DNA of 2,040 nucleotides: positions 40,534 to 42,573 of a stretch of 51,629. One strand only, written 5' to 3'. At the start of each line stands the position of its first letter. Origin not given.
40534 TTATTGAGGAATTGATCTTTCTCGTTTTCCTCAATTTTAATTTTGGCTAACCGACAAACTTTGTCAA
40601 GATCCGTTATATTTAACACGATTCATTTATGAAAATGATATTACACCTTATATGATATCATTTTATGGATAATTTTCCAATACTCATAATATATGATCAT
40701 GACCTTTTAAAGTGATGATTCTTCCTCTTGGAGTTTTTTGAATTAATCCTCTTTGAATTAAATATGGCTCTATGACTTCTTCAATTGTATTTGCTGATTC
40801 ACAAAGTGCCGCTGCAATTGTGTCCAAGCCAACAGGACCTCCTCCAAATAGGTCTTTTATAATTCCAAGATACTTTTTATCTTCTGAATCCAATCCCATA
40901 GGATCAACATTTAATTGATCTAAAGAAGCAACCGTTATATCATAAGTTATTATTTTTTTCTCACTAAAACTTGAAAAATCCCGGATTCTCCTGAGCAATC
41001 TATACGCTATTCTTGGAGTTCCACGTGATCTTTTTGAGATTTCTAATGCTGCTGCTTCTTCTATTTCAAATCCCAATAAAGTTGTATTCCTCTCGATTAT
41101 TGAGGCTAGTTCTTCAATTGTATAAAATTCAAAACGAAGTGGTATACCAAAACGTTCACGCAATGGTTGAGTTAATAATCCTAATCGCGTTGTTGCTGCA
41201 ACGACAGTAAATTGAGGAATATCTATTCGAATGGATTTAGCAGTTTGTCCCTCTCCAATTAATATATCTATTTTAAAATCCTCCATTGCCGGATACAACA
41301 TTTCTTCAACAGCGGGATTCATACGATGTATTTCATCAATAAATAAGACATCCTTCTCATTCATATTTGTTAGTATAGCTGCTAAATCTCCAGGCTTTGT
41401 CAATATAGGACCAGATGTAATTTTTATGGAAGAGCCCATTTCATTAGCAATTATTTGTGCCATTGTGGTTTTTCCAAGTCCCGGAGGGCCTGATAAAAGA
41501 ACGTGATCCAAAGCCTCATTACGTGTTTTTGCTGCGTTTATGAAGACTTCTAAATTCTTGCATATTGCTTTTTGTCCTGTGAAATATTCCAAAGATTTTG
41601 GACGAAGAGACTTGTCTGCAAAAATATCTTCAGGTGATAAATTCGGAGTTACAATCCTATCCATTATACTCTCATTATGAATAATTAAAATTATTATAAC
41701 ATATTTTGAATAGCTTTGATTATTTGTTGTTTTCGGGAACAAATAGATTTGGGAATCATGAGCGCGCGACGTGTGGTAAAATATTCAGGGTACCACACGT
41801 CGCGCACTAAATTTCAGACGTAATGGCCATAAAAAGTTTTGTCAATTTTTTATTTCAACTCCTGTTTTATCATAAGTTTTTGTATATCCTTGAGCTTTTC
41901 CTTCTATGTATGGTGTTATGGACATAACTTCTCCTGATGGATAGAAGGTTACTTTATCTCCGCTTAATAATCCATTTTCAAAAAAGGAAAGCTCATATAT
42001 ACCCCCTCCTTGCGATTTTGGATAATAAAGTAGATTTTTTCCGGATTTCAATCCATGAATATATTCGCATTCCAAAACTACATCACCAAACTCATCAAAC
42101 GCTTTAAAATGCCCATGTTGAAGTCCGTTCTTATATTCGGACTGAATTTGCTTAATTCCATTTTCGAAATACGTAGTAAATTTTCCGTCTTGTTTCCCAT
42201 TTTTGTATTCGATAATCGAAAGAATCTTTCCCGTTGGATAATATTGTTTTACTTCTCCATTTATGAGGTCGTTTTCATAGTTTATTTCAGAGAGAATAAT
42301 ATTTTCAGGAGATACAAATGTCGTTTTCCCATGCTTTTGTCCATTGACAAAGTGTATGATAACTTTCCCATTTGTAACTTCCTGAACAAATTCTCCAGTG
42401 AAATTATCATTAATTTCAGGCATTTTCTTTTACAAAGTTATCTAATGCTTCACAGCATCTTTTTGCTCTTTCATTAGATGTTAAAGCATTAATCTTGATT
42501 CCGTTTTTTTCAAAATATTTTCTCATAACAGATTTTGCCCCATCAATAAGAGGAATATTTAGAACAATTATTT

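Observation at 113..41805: Family of GC-rich ~45-nt hairpins with covarying stems and a conserved loop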

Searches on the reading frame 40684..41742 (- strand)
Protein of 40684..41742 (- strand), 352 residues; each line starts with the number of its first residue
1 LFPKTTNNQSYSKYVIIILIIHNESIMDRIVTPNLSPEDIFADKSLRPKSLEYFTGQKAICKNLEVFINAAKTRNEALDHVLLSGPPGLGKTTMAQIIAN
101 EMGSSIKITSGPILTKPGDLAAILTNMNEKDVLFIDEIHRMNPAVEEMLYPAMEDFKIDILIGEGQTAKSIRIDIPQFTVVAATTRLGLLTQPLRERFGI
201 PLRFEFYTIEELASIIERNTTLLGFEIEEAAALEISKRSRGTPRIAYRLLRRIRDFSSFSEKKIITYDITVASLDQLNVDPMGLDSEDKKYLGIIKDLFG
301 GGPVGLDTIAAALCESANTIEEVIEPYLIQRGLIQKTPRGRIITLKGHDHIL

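Call 24: search_protein_families(library=pfam, proteins=[window:40684-41742:-])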
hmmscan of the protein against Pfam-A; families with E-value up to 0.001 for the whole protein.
window:40684-41742:- (352 aa): 19 families
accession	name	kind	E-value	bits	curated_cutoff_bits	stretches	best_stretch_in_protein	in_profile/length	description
PF05496.18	RuvB_N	-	7.6e-78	260.2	27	1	46-203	1-158/159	Holliday junction DNA helicase RuvB P-loop domain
PF05491.19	RuvB_C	-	3.4e-26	91.4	24.7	1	282-351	2-71/72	RuvB C-terminal winged helix domain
PF17864.7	AAA_lid_4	-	3.4e-26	91.2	27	1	207-280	1-74/74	RuvB AAA lid domain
PF00004.35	AAA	-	1.8e-21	77.4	21.2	1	81-204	1-129/131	ATPase family associated with various cellular activities (AAA)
PF07728.20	AAA_5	-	1.1e-10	42.1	22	1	80-198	1-139/139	AAA domain (dynein-related subfamily)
PF20720.3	nSTAND3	-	1.7e-06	28.2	27.2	1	71-138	10-74/155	Novel STAND NTPase 3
PF07726.17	AAA_3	-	1.9e-06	28.2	27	0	80-160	1-93/131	ATPase family associated with various cellular activities (AAA)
PF00158.32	Sigma54_activat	-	2.4e-05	24.5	20.2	0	128-185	92-142/168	Sigma-54 interaction domain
PF00910.28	RNA_helicase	-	2.6e-05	25.1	21.5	1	81-149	1-71/105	RNA helicase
PF01078.27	Mg_chelatase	-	2.6e-05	24.1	20.3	0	79-99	23-43/207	Magnesium chelatase, subunit ChlI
PF03266.21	NTPase_1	-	6e-05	23.4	23.9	0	80-105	1-26/168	NTPase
PF06068.19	TIP49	-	6e-05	22.8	23.8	1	52-109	24-81/347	TIP49 P-loop domain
PF05673.19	DUF815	-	8.9e-05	22.2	23.8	0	57-138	37-116/249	Protein of unknown function (DUF815)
PF03215.21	Rad17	-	0.00016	22.1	23.8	1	50-118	17-85/186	Rad17 P-loop domain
PF13173.12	AAA_14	-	0.00024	21.5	27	1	81-148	5-81/129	AAA domain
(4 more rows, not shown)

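Call 67: find_homologous_proteins(query=window:40684-41742:-, max_evalue=1e-60)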
Query window:40684-41742:- (352 aa): 8000 proteins with E <= 1e-60 among 8000 candidates; the best 120 are listed.
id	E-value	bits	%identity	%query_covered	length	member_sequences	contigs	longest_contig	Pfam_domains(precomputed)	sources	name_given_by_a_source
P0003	1.9e-208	709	100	93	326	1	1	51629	PF00158.33,PF05491.20,PF07726.18,PF17864.8,PF00004.36,PF05496.19,PF07728.21,PF01078.28,PF20720.4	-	-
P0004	1.0e-207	707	100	93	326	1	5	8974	PF00158.33,PF05491.20,PF07726.18,PF17864.8,PF00004.36,PF05496.19,PF07728.21,PF01078.28,PF20720.4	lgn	-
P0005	1.1e-204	697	97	93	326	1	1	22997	PF00158.33,PF05491.20,PF07726.18,PF17864.8,PF00004.36,PF05496.19,PF07728.21,PF01078.28,PF20720.4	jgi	-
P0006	2.5e-204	696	98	93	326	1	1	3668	PF00158.33,PF05491.20,PF07726.18,PF17864.8,PF00004.36,PF05496.19,PF07728.21,PF01078.28,PF20720.4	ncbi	-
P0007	4.7e-204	695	98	93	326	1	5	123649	PF00158.33,PF05491.20,PF07726.18,PF17864.8,PF00004.36,PF05496.19,PF07728.21,PF20720.4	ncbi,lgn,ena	-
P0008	2.0e-201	686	97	92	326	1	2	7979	PF00158.33,PF05491.20,PF07726.18,PF17864.8,PF00004.36,PF05496.19,PF07728.21,PF01078.28,PF20720.4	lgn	-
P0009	2.0e-201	686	97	92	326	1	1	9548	PF00158.33,PF05491.20,PF07726.18,PF17864.8,PF00004.36,PF05496.19,PF07728.21,PF01078.28,PF20720.4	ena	-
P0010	7.4e-201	684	96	92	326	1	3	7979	PF00158.33,PF05491.20,PF07726.18,PF17864.8,PF00004.36,PF05496.19,PF07728.21,PF01078.28,PF20720.4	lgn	-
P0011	6.4e-200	681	95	92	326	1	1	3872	PF00158.33,PF05491.20,PF07726.18,PF17864.8,PF00004.36,PF05496.19,PF07728.21,PF01078.28,PF20720.4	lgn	-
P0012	1.6e-199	680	96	93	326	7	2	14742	PF00158.33,PF06068.20,PF05491.20,PF07726.18,PF17864.8,PF00004.36,PF05496.19,PF07728.21,PF01078.28,PF20720.4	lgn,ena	-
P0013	5.8e-194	662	93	93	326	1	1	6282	PF05491.20,PF07726.18,PF17864.8,PF00004.36,PF05673.20,PF05496.19,PF07728.21,PF20720.4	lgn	-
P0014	8.6e-194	661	91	94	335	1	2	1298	PF00158.33,PF05491.20,PF07726.18,PF17864.8,PF00910.29,PF00004.36,PF05496.19,PF07728.21,PF01078.28,PF20720.4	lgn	-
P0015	4.0e-193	659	93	93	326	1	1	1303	PF00158.33,PF05491.20,PF07726.18,PF17864.8,PF00004.36,PF05496.19,PF07728.21,PF20720.4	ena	-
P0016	8.3e-182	622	86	92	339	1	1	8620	PF05491.20,PF07726.18,PF17864.8,PF00004.36,PF05496.19,PF07728.21,PF01078.28,PF20720.4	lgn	-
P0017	9.7e-182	621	84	93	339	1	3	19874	PF05491.20,PF07726.18,PF17864.8,PF00004.36,PF05496.19,PF07728.21,PF01078.28,PF20720.4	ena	-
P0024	3.1e-173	594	82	92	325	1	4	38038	PF05491.20,PF07726.18,PF17864.8,PF00004.36,PF05673.20,PF05496.19,PF07728.21,PF01078.28,PF20720.4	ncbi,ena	-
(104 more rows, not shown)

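Call 68: find_encoding_contigs(protein=P0007, flank=10000, max_places=5)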
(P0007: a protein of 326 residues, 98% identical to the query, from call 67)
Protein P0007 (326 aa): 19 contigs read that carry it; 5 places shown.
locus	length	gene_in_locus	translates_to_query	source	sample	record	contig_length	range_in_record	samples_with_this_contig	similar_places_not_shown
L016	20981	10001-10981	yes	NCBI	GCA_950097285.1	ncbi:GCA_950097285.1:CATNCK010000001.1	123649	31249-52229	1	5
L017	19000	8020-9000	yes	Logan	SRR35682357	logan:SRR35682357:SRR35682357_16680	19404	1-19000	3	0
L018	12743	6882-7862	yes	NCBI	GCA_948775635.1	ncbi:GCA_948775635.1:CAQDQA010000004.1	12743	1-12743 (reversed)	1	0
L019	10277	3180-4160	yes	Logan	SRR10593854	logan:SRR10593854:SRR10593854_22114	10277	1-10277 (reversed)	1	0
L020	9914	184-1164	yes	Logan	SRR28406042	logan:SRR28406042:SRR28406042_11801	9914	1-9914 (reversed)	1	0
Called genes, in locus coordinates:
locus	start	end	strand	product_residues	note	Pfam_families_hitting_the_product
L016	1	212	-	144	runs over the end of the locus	PF03946:Ribosomal_L11_N, PF00298:Ribosomal_L11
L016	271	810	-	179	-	PF02357:NusG, PF00467:KOW (weak)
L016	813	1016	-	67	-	PF00584:SecE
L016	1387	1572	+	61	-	-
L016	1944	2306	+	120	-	-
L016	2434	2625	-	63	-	PF02609:Exonuc_VII_S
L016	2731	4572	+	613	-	PF00009:GTP_EFTU, PF01926:MMR_HSR1 (faint), PF22042:EF-G_D2, PF03144:GTP_EFTU_D2, PF00679:EFG_C, PF21018:BipA_C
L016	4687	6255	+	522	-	PF01921:tRNA-synt_1f, PF09334:tRNA-synt_1g (faint)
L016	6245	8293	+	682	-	PF03477:ATP-cone, PF13597:NRDD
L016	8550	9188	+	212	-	-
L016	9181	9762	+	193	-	-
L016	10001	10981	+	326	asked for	PF07726:AAA_3 (faint), PF05496:RuvB_N, PF00158:Sigma54_activat (faint), PF20720:nSTAND3 (weak), PF00004:AAA, PF07728:AAA_5, PF17864:AAA_lid_4, PF05491:WHD_RuvB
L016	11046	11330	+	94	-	PF02686:GatC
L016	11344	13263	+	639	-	PF02824:TGS, PF07973:tRNA_SAD, PF00587:tRNA-synt_2b, PF03129:HGTP_anticodon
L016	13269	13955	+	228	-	PF13353:Fer4_12, PF04055:Radical_SAM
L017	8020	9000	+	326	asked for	PF07726:AAA_3 (faint), PF05496:RuvB_N, PF00158:Sigma54_activat (faint), PF20720:nSTAND3 (weak), PF00004:AAA, PF07728:AAA_5, PF17864:AAA_lid_4, PF05491:WHD_RuvB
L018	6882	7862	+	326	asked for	PF07726:AAA_3 (faint), PF05496:RuvB_N, PF00158:Sigma54_activat (faint), PF20720:nSTAND3 (weak), PF00004:AAA, PF07728:AAA_5, PF17864:AAA_lid_4, PF05491:WHD_RuvB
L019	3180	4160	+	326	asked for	PF07726:AAA_3 (faint), PF05496:RuvB_N, PF00158:Sigma54_activat (faint), PF20720:nSTAND3 (weak), PF00004:AAA, PF07728:AAA_5, PF17864:AAA_lid_4, PF05491:WHD_RuvB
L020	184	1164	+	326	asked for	PF07726:AAA_3 (faint), PF05496:RuvB_N, PF00158:Sigma54_activat (faint), PF20720:nSTAND3 (weak), PF00004:AAA, PF07728:AAA_5, PF17864:AAA_lid_4, PF05491:WHD_RuvB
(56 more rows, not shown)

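Call 71: find_encoding_contigs(protein=P0005, flank=10000, max_places=3)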
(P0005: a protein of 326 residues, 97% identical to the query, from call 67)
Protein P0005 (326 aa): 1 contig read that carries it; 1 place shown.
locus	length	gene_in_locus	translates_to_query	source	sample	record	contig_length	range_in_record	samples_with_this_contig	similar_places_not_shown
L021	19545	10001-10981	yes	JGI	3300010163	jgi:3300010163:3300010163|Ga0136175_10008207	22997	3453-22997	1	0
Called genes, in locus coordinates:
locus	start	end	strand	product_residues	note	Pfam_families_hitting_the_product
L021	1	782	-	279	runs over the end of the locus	PF12784:PDDEXK_2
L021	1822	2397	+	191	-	-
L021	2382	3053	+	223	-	PF02390:Methyltransf_4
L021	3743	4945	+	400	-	PF00083:Sugar_tr, PF07690:MFS_1, PF00083:Sugar_tr (weak), PF07690:MFS_1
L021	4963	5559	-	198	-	-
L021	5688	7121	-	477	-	PF01676:Metalloenzyme, PF06415:iPGM_N, PF01663:Phosphodiest (weak)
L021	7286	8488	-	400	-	-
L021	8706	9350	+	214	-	-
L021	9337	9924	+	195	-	PF07661:MORN_2 (faint)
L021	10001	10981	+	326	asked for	PF07726:AAA_3 (faint), PF05496:RuvB_N, PF00158:Sigma54_activat (faint), PF20720:nSTAND3 (weak), PF00004:AAA, PF07728:AAA_5, PF17864:AAA_lid_4, PF05491:WHD_RuvB, +1 more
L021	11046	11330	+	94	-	PF02686:GatC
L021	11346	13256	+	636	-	PF02824:TGS, PF07973:tRNA_SAD, PF00587:tRNA-synt_2b, PF03129:HGTP_anticodon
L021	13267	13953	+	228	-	PF13353:Fer4_12, PF04055:Radical_SAM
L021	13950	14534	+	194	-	-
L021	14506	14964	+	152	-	PF00583:Acetyltransf_1, PF13673:Acetyltransf_10, PF13508:Acetyltransf_7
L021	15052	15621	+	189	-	PF02527:GidB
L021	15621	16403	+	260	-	PF00142:Fer4_NifH (weak), PF01656:CbiA, PF02374:ArsA_ATPase (weak), PF06564:CBP_BcsQ (weak), PF09140:MipZ, PF10609:ParA, PF13614:AAA_31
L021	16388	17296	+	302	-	PF02195:ParB_N, PF17762:HTH_ParB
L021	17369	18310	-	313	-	-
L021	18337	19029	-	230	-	PF20772:TACO1_YebC_N, PF01709:Transcrip_reg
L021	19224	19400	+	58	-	-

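Call 72: find_encoding_contigs(protein=P0017, flank=10000, max_places=3)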
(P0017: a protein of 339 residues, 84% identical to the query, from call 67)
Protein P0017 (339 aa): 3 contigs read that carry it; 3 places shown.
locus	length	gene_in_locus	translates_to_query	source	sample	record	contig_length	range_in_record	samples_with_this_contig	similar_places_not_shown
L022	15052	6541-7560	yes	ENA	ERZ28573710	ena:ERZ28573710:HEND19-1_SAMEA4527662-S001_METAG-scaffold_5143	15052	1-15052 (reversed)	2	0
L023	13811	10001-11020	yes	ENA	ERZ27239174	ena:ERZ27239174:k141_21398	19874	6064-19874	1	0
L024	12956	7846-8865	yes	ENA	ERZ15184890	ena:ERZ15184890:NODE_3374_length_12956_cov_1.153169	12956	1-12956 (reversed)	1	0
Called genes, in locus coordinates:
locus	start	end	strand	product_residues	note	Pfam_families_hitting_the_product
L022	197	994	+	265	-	PF01656:CbiA, PF07015:VirC1 (weak), PF09140:MipZ, PF10609:ParA (weak), PF13481:AAA_25 (faint), PF13614:AAA_31, PF16575:CLP1_P (faint), PF13614:AAA_31 (weak)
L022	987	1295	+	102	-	-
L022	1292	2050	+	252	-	PF03372:Exo_endo_phos, PF14529:Exo_endo_phos_2 (faint)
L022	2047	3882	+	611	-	PF13292:DXP_synthase_N, PF02779:Transket_pyr, PF02780:Transketolase_C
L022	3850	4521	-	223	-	-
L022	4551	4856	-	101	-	PF00111:Fer2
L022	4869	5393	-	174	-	PF06242:TrcR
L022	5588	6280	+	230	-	-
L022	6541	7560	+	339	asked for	PF07726:AAA_3 (faint), PF05496:RuvB_N, PF01078:Mg_chelatase (faint), PF20720:nSTAND3 (weak), PF00004:AAA, PF07728:AAA_5, PF17864:AAA_lid_4, PF05491:WHD_RuvB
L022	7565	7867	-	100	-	-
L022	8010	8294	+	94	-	PF02686:GatC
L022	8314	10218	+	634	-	PF02824:TGS, PF07973:tRNA_SAD, PF00587:tRNA-synt_2b, PF03129:HGTP_anticodon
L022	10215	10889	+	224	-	PF04055:Radical_SAM, PF13353:Fer4_12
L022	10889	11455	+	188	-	-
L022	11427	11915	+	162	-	PF00583:Acetyltransf_1 (weak), PF13673:Acetyltransf_10 (faint), PF13508:Acetyltransf_7 (weak)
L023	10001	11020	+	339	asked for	PF07726:AAA_3 (faint), PF05496:RuvB_N, PF01078:Mg_chelatase (faint), PF20720:nSTAND3 (weak), PF00004:AAA, PF07728:AAA_5, PF17864:AAA_lid_4, PF05491:WHD_RuvB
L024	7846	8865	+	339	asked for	PF07726:AAA_3 (faint), PF05496:RuvB_N, PF01078:Mg_chelatase (faint), PF20720:nSTAND3 (weak), PF00004:AAA, PF07728:AAA_5, PF17864:AAA_lid_4, PF05491:WHD_RuvB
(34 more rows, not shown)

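Call 73: find_encoding_contigs(protein=P0012, flank=10000, max_places=3)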
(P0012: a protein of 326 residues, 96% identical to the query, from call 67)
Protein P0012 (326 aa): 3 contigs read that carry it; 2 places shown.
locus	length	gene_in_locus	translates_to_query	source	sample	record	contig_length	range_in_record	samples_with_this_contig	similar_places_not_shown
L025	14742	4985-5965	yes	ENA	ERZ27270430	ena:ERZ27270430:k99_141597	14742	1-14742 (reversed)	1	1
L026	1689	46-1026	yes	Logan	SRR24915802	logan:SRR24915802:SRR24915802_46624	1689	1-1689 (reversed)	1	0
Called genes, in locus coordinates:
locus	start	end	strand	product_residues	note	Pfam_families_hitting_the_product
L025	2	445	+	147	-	?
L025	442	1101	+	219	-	-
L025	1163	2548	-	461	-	PF01554:MatE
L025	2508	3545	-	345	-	PF02912:Phe_tRNA-synt_N, PF01409:tRNA-synt_2d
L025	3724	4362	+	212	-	-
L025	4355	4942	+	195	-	PF07661:MORN_2 (faint)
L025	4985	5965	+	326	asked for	PF05496:RuvB_N, PF06068:TIP49 (faint), PF00158:Sigma54_activat (faint), PF20720:nSTAND3 (weak), PF00004:AAA, PF07728:AAA_5, PF17864:AAA_lid_4, PF05491:WHD_RuvB, +2 more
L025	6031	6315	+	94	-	PF02686:GatC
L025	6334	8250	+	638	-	PF02824:TGS, PF07973:tRNA_SAD, PF00587:tRNA-synt_2b, PF03129:HGTP_anticodon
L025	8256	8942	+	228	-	PF13353:Fer4_12, PF04055:Radical_SAM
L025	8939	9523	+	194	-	-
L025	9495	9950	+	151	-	PF00583:Acetyltransf_1, PF13673:Acetyltransf_10, PF13508:Acetyltransf_7, PF08445:FR47 (weak)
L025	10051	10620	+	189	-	PF02527:GidB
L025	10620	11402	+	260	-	PF00142:Fer4_NifH (weak), PF01656:CbiA, PF02374:ArsA_ATPase (weak), PF06564:CBP_BcsQ (weak), PF09140:MipZ, PF10609:ParA, PF13614:AAA_31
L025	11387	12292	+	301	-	PF02195:ParB_N, PF17762:HTH_ParB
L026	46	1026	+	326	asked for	PF05496:RuvB_N, PF06068:TIP49 (faint), PF00158:Sigma54_activat (faint), PF20720:nSTAND3 (weak), PF00004:AAA, PF07728:AAA_5, PF17864:AAA_lid_4, PF05491:WHD_RuvB, +2 more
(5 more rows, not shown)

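Call 87: find_encoding_contigs(protein=P0004, flank=10000, max_places=10)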
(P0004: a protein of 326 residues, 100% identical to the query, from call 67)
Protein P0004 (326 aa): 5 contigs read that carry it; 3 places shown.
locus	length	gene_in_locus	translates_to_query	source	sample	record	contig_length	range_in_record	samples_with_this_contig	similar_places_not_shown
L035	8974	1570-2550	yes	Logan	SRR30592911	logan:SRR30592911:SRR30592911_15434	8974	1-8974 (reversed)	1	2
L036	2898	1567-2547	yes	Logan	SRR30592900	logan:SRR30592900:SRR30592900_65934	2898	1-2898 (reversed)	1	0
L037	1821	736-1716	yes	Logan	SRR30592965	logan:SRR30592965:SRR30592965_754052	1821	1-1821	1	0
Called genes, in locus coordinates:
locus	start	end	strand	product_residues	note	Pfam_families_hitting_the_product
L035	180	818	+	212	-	-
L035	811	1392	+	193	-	-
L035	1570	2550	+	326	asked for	PF07726:AAA_3 (faint), PF05496:RuvB_N, PF00158:Sigma54_activat (faint), PF20720:nSTAND3 (weak), PF00004:AAA, PF07728:AAA_5, PF17864:AAA_lid_4, PF05491:WHD_RuvB, +1 more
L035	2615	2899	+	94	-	PF02686:GatC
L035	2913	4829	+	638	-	PF02824:TGS, PF07973:tRNA_SAD, PF00587:tRNA-synt_2b, PF03129:HGTP_anticodon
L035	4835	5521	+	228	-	PF13353:Fer4_12, PF04055:Radical_SAM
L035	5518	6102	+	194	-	-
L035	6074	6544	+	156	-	PF00583:Acetyltransf_1, PF13673:Acetyltransf_10 (weak), PF13508:Acetyltransf_7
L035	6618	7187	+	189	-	PF02527:GidB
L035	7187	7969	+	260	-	PF00142:Fer4_NifH (weak), PF01656:CbiA, PF02374:ArsA_ATPase (faint), PF06564:CBP_BcsQ (weak), PF09140:MipZ, PF10609:ParA, PF13614:AAA_31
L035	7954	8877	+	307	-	PF02195:ParB_N, PF17762:HTH_ParB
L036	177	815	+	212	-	-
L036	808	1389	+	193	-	-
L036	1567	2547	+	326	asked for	PF07726:AAA_3 (faint), PF05496:RuvB_N, PF00158:Sigma54_activat (faint), PF20720:nSTAND3 (weak), PF00004:AAA, PF07728:AAA_5, PF17864:AAA_lid_4, PF05491:WHD_RuvB, +1 more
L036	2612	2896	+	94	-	PF02686:GatC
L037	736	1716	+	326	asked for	PF07726:AAA_3 (faint), PF05496:RuvB_N, PF00158:Sigma54_activat (faint), PF20720:nSTAND3 (weak), PF00004:AAA, PF07728:AAA_5, PF17864:AAA_lid_4, PF05491:WHD_RuvB, +1 more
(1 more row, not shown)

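Call 95: find_encoding_contigs(protein=P0024, flank=10000, max_places=2)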
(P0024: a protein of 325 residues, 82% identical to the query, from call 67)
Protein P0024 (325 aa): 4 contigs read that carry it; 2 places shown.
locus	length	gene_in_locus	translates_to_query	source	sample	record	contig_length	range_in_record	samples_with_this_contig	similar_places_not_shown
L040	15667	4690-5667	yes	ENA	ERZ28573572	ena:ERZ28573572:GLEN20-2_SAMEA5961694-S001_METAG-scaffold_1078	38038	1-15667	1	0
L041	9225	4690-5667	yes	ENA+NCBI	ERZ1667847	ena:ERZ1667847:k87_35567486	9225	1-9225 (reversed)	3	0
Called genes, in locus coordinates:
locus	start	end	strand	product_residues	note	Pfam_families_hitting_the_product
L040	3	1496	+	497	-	?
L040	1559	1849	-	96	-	-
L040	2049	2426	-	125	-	-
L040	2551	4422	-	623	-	PF01464:SLT, PF27553:SLT_superhelical (faint)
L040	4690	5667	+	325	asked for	PF05496:RuvB_N, PF05673:DUF815 (faint), PF01078:Mg_chelatase (faint), PF20720:nSTAND3 (weak), PF00004:AAA, PF07728:AAA_5, PF17864:AAA_lid_4, PF05491:WHD_RuvB, +1 more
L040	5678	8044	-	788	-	PF01588:tRNA_bind, PF03483:B3_4, PF03484:B5, PF17759:tRNA_synthFbeta, PF03147:FDX-ACB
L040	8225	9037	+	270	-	-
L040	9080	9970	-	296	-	PF02195:ParB_N, PF17762:HTH_ParB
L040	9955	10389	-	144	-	PF13614:AAA_31, PF01656:CbiA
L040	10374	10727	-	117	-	-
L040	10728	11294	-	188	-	PF02527:GidB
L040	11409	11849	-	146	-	PF00583:Acetyltransf_1, PF13673:Acetyltransf_10, PF13508:Acetyltransf_7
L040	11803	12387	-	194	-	-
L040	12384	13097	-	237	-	PF13353:Fer4_12, PF04055:Radical_SAM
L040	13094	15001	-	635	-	PF02824:TGS, PF07973:tRNA_SAD, PF00587:tRNA-synt_2b, PF03129:HGTP_anticodon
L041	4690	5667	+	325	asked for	PF05496:RuvB_N, PF05673:DUF815 (faint), PF01078:Mg_chelatase (faint), PF20720:nSTAND3 (weak), PF00004:AAA, PF07728:AAA_5, PF17864:AAA_lid_4, PF05491:WHD_RuvB, +1 more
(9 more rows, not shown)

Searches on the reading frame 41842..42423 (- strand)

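Call 24: search_protein_families(library=pfam, proteins=[window:41842-42423:-])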
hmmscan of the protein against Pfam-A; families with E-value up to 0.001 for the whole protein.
window:41842-42423:- (193 aa): 2 families
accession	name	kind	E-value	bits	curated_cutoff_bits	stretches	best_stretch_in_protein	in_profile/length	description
PF07661.19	MORN_2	-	2.9e-17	61.1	29.6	1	55-75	2-22/22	MORN repeat variant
PF07202.18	Tcp10_C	-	0.00012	22.1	36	0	18-30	20-32/35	T-complex protein 10 C-terminus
